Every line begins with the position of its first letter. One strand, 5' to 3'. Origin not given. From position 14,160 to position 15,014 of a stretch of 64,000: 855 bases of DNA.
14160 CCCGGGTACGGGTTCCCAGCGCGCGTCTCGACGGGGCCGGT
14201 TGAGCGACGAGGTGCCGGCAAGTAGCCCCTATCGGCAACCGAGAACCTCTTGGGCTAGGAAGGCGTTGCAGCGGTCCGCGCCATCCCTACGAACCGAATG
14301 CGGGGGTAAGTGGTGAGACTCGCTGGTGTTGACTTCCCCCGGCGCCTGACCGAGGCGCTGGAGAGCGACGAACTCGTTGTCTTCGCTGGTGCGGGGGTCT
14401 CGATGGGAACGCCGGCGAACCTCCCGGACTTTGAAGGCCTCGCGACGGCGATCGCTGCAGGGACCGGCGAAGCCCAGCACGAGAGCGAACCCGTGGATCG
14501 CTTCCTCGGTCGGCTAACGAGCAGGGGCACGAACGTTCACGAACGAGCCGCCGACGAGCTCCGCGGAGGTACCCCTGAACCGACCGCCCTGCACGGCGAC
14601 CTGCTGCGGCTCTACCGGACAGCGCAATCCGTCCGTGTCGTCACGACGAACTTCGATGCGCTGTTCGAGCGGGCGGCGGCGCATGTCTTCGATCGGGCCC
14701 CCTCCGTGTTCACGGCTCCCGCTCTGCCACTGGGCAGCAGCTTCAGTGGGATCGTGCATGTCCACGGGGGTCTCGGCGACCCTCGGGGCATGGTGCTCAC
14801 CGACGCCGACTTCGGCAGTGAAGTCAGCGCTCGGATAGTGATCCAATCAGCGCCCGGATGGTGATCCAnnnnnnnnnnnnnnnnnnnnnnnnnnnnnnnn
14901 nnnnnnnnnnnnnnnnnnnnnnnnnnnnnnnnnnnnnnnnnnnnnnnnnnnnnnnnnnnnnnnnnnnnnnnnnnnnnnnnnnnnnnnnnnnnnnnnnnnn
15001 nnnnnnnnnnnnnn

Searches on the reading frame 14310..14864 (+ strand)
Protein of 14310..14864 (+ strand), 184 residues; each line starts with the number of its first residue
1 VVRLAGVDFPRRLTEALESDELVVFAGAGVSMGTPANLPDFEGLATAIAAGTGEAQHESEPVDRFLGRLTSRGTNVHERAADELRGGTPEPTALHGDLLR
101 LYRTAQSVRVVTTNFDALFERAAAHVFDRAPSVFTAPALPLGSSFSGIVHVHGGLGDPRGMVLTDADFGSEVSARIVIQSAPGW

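Call 52: search_protein_families(library=pfam, proteins=[window:14310-14864:+], max_evalue=0.001)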
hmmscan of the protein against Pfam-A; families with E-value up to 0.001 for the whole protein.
window:14310-14864:+ (184 aa): 1 family
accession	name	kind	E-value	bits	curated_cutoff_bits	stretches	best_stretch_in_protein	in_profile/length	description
PF13289.12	SIR2_2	-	4.4e-08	33.8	24.5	1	109-170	2-65/141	SIR2-like domain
